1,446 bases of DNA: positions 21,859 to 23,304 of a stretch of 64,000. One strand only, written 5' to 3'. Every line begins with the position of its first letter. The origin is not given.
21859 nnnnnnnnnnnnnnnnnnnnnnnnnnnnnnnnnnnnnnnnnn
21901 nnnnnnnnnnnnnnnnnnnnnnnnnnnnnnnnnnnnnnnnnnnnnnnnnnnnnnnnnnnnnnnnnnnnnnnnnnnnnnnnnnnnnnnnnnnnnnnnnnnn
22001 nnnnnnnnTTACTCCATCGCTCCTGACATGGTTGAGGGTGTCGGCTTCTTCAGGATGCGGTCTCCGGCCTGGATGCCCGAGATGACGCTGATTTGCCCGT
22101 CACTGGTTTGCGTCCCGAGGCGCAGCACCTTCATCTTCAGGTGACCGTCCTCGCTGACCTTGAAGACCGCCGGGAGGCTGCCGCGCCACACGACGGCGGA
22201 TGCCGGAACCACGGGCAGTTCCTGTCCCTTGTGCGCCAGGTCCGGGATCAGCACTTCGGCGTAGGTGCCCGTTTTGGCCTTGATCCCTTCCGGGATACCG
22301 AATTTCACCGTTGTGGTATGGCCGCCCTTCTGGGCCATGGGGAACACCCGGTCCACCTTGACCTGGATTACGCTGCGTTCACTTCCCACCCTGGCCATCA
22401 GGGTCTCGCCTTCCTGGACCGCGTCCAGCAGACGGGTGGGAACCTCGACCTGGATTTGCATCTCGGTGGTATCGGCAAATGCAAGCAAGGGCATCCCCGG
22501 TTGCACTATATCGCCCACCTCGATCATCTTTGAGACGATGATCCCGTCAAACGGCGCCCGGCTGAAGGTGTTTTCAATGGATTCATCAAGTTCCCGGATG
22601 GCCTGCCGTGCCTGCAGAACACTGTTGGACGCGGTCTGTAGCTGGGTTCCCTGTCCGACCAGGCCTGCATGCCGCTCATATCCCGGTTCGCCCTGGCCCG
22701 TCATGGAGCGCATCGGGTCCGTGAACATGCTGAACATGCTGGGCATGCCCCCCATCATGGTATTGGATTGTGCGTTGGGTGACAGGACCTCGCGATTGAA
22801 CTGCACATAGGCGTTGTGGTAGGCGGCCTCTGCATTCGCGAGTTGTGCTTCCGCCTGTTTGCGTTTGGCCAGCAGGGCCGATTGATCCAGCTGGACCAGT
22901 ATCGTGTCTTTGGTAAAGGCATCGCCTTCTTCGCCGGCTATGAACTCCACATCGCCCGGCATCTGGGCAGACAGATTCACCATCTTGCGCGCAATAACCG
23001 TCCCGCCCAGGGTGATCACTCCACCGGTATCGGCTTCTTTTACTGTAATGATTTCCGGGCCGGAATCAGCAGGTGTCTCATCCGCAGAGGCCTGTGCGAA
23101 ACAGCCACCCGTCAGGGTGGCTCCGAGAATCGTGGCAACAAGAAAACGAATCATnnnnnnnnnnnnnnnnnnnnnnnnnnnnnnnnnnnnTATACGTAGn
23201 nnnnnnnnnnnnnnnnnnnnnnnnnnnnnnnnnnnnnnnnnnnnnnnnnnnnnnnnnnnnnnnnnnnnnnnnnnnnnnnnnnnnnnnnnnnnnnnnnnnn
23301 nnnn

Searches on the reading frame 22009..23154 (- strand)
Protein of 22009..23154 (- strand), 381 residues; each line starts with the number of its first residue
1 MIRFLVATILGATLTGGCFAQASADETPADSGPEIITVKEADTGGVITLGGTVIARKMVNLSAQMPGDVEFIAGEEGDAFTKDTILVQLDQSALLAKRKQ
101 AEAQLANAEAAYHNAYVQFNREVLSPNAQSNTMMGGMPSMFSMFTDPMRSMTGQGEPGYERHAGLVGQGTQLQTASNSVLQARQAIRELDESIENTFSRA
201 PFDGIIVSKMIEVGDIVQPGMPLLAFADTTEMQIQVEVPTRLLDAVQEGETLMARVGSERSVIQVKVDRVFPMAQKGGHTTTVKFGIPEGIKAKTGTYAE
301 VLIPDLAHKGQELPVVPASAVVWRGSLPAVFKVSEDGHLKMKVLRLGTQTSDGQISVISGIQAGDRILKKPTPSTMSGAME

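Call 4: search_protein_families(library=pfam, proteins=[window:22009-23154:-], max_evalue=0.1)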
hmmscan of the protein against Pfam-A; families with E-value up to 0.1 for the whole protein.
window:22009-23154:- (381 aa): 3 families
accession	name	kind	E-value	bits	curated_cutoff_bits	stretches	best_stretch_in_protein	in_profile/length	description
PF13437.12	HlyD_3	-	5.3e-13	50.1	22.2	1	199-289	3-95/106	HlyD family secretion protein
PF16576.10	HlyD_D23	-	2.3e-12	47.1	30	1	56-287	17-201/214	Barrel-sandwich domain of CusB or HlyD membrane-fusion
PF00364.28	Biotin_lipoyl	-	0.01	16.1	22.1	0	58-89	42-73/73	Biotin-requiring enzyme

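Call 5: search_protein_families(library=ncbifam, proteins=[window:22009-23154:-], max_evalue=0.1)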
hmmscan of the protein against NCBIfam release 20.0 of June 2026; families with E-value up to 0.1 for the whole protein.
window:22009-23154:- (381 aa): 19 families
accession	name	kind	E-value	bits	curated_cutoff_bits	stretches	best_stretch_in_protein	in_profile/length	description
TIGR01730.1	RND_mfp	subfamily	6.4e-39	133.8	94.9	2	170-370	109-308/322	efflux RND transporter periplasmic adaptor subunit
TIGR00999.1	8a0102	subfamily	1.1e-28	100.1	319.3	1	170-368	65-263/271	CzcB/NccB family metal efflux transporter periplasmic adaptor subunit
TIGR00998.1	8a0101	subfamily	2e-14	53.3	390.8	2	171-251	181-260/334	EmrA/EmrK family multidrug efflux transporter periplasmic adaptor subunit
NF002939.0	PRK03598.1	equivalog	1.1e-10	41.2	393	2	46-114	33-100/332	secretion protein HlyD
NF038010.1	ABC_adapt_DarC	equivalog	5.7e-09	35.2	450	1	170-372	205-405/417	darobactin export ABC transporter periplasmic adaptor subunit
NF007132.1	PRK09578.1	equivalog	7.2e-08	31.6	512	1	5-118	12-125/396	MexX/AxyX family multidrug efflux RND transporter periplasmic adaptor subunit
NF007785.0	PRK10476.1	equivalog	1.7e-07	30.4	376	1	181-261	194-274/347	multidrug transporter subunit MdtN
TIGR01843.1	type_I_hlyD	subfamily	6.2e-07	28.7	208.65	1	170-252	245-329/422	HlyD family type I secretion periplasmic adaptor subunit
NF045680.1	DiMtlExpIhpB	equivalog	1e-06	28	450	1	197-366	139-305/326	divalent metal ion exporter adaptor subunit IhpB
TIGR02971.1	heterocyst_DevB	subfamily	2.4e-06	27.2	129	1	169-274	178-282/327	ABC exporter membrane fusion protein, DevB family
NF011715.0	PRK15136.1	equivalog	4.7e-06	25.5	563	2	176-237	196-257/390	multidrug efflux MFS transporter periplasmic adaptor subunit EmrA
NF008589.1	PRK11556.1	equivalog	5.1e-06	25.6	391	1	47-121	73-147/392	MdtA/MuxA family multidrug efflux RND transporter periplasmic adaptor subunit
TIGR03794.1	NHLM_micro_HlyD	equivalog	1e-05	24.6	156.2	1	171-235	228-292/421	NHLP bacteriocin system secretion protein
NF033138.2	RND-peri-MexC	equivalog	0.00025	20.3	625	1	14-121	18-126/375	MexC family multidrug efflux RND transporter periplasmic adaptor subunit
NF007362.0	PRK09859.1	equivalog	0.00033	19.9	738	1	5-122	8-125/385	multidrug transporter subunit MdtE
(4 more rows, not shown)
